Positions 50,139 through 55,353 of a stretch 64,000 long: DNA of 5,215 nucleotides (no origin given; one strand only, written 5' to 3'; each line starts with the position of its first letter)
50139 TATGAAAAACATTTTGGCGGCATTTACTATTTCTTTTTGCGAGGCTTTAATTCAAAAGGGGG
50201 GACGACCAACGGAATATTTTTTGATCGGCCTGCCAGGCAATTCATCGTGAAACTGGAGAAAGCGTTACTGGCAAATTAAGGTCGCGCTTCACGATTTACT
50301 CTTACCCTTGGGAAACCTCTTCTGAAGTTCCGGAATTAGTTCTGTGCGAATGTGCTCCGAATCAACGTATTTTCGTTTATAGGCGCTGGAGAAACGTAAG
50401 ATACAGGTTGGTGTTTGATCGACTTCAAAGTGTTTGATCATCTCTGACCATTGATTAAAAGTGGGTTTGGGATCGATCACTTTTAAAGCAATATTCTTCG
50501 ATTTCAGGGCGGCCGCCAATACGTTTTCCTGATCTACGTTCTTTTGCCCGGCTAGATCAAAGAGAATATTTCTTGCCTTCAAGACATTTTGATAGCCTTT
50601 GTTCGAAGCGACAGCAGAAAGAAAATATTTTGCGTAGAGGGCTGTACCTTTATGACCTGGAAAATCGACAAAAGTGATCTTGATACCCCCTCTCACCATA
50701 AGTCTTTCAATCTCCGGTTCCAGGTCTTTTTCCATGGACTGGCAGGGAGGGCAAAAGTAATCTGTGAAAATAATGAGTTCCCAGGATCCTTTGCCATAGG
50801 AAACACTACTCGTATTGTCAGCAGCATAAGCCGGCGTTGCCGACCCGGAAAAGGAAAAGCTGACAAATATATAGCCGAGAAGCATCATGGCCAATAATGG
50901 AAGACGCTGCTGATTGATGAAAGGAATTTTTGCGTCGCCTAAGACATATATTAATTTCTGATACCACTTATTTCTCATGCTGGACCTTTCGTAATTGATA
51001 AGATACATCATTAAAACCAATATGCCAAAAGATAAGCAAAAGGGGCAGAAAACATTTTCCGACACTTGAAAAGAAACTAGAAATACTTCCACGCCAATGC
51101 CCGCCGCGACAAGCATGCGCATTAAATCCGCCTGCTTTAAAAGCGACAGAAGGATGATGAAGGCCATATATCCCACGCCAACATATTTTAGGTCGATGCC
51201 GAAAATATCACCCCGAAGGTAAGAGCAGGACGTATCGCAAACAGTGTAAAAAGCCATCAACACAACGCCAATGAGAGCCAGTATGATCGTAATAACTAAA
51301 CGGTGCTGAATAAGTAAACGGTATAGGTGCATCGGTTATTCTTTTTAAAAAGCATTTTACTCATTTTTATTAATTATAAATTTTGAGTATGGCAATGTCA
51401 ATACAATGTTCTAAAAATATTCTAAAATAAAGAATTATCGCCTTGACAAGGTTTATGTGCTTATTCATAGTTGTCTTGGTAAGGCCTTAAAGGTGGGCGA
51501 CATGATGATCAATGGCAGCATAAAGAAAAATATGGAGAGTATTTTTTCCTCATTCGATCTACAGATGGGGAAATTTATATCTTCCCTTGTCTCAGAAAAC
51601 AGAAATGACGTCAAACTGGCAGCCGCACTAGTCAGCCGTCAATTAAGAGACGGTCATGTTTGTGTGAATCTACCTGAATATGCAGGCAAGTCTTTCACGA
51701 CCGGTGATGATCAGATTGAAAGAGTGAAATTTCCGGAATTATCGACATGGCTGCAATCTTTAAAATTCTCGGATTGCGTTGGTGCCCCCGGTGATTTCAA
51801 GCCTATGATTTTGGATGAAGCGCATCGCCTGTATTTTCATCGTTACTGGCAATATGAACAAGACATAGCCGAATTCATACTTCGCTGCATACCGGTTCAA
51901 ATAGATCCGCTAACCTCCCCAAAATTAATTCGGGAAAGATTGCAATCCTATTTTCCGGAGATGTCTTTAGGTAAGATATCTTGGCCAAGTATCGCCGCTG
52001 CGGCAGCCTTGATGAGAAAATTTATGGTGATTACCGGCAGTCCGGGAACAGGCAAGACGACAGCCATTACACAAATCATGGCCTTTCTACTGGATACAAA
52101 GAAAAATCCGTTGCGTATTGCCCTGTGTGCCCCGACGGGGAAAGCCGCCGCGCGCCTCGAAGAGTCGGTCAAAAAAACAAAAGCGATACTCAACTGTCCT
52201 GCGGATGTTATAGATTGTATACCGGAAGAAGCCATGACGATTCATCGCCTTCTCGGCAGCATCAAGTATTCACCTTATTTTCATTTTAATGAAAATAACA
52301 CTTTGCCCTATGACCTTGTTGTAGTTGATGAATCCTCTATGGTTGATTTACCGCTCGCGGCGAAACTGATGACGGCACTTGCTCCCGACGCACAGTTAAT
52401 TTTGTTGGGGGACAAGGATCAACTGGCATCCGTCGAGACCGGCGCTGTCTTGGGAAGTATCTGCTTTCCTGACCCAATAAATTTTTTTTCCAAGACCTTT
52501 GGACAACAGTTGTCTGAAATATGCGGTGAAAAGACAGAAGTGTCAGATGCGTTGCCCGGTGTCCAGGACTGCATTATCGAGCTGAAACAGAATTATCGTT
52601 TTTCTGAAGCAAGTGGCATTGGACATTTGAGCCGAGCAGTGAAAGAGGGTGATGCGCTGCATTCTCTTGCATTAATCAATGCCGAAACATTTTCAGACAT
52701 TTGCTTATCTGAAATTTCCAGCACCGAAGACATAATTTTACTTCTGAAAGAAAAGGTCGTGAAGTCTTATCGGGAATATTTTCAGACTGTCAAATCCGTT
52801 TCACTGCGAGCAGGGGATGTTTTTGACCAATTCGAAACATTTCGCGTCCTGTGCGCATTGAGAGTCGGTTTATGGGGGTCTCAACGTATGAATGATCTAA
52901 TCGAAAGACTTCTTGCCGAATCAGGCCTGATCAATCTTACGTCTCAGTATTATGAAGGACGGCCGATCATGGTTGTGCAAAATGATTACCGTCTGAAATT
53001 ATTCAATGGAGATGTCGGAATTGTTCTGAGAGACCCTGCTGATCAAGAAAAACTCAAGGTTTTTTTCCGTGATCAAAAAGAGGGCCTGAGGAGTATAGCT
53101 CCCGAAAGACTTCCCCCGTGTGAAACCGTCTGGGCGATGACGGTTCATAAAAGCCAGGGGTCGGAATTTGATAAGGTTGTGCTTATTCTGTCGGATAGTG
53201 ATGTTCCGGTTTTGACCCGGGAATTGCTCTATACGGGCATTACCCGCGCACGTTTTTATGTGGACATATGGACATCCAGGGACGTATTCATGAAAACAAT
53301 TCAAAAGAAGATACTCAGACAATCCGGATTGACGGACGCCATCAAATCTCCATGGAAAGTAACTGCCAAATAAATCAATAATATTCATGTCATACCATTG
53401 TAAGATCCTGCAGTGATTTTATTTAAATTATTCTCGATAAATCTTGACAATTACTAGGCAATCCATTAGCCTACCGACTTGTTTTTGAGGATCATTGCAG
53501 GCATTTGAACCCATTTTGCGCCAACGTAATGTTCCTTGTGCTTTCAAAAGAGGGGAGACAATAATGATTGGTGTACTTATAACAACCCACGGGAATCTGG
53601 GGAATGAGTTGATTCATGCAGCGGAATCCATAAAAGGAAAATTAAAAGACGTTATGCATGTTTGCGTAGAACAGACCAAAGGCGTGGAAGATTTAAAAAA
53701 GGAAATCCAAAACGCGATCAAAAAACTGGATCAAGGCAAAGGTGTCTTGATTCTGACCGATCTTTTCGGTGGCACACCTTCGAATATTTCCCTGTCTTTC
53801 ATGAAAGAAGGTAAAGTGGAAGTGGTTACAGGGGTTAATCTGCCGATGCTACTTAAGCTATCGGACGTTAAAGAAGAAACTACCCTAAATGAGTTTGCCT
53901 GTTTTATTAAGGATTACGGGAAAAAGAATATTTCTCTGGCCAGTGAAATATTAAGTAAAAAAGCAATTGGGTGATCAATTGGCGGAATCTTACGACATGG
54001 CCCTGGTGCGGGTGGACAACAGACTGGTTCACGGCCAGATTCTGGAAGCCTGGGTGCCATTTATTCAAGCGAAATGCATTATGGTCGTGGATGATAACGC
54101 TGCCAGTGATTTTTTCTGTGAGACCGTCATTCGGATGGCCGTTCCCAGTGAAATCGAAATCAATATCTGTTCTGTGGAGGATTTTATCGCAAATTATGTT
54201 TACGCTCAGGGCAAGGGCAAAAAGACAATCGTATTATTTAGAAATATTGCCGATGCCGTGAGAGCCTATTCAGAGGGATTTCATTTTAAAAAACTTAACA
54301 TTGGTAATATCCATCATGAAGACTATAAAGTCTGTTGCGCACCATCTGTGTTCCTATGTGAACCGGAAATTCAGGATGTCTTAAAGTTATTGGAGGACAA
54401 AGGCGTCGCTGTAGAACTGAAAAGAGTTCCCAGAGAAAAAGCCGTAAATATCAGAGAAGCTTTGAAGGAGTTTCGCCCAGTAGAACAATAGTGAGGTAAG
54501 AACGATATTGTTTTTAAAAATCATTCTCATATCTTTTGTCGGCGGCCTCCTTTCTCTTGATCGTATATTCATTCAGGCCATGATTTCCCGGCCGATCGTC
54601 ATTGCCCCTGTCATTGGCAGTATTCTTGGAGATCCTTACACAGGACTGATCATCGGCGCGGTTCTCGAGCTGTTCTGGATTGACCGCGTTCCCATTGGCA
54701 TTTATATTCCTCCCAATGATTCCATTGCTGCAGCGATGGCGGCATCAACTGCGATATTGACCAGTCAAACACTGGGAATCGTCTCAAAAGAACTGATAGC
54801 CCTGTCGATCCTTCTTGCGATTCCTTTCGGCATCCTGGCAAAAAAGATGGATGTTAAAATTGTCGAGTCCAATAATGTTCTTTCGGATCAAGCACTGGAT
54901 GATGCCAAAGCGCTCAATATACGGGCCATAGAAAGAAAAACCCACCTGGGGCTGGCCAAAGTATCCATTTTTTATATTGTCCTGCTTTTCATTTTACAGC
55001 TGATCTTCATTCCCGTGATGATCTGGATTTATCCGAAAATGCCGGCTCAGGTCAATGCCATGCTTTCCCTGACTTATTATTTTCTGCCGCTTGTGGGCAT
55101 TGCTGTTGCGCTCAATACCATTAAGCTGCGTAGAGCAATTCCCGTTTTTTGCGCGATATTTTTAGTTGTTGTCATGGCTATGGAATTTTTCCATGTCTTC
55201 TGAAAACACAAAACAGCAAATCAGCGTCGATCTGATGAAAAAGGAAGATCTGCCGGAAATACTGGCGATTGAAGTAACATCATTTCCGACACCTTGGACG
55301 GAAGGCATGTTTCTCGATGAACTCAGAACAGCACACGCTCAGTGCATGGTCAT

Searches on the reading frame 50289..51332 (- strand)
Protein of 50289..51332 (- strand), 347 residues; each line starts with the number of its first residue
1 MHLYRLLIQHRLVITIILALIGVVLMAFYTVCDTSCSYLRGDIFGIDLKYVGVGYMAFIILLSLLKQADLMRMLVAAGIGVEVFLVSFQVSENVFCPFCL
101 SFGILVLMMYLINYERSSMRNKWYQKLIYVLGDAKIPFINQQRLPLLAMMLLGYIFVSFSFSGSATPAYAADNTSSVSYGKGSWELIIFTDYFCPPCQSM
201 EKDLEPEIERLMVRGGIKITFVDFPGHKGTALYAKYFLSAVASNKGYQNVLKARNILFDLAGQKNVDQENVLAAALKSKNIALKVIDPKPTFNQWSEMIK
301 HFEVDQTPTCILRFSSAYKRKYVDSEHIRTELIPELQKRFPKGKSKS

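Call 72: search_protein_families(library=pfam, proteins=[window:50289-51332:-], max_evalue=0.00001)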
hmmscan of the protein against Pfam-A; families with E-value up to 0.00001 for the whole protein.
window:50289-51332:- (347 aa): 1 family
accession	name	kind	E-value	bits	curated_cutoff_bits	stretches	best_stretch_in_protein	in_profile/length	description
PF13462.12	Thioredoxin_4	-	6.3e-07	30.2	23.2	1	185-311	16-144/165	Thioredoxin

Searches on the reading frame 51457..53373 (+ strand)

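Call 72: search_protein_families(library=pfam, proteins=[window:51457-53373:+], max_evalue=0.00001)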
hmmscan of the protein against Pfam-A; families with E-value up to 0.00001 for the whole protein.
window:51457-53373:+ (638 aa): 9 families
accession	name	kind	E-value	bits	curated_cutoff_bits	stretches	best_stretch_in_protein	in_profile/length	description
PF13245.12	AAA_19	-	2.4e-35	122.1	25.1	1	180-326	4-132/134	AAA domain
PF13604.12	AAA_30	-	2.8e-27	96.2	27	1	182-335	13-140/191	AAA domain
PF21185.3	RecD_N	-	3.5e-17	63.1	22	1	29-126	4-103/103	RecBCD enzyme subunit RecD, N-terminal domain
PF13538.12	UvrD_C_2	-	9.6e-14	51.4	27.4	1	558-599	2-46/52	UvrD-like helicase C-terminal domain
PF01443.25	Viral_helicase1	-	1.1e-11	45.4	21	1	555-600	178-222/228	Viral superfamily 1 RNA helicase core domain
PF18335.7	SH3_13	-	1.7e-09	37.7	41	1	495-537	23-65/65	ATP-dependent RecD-like DNA helicase SH3 domain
PF05127.21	NAT10_TcmA_helicase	-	2.2e-09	37.8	22.7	1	191-306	1-111/176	RNA cytidine acetyltransferase NAT10/TcmA, helicase domain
PF13086.12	AAA_11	-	3.2e-09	37.4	27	0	187-236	17-70/257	AAA domain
PF00580.27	UvrD-helicase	-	1.2e-08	35.5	23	1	181-264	7-84/271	UvrD/REP helicase N-terminal domain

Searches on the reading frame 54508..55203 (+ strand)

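Call 73: search_protein_families(library=pfam, proteins=[window:54508-55203:+], max_evalue=0.00001)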
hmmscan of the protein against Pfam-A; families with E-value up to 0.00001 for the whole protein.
window:54508-55203:+ (231 aa): 1 family
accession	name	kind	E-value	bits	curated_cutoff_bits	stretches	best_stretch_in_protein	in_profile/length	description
PF03609.19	EII-Sor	-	2.4e-31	109.4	26.3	1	3-223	2-215/233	PTS system sorbose-specific iic component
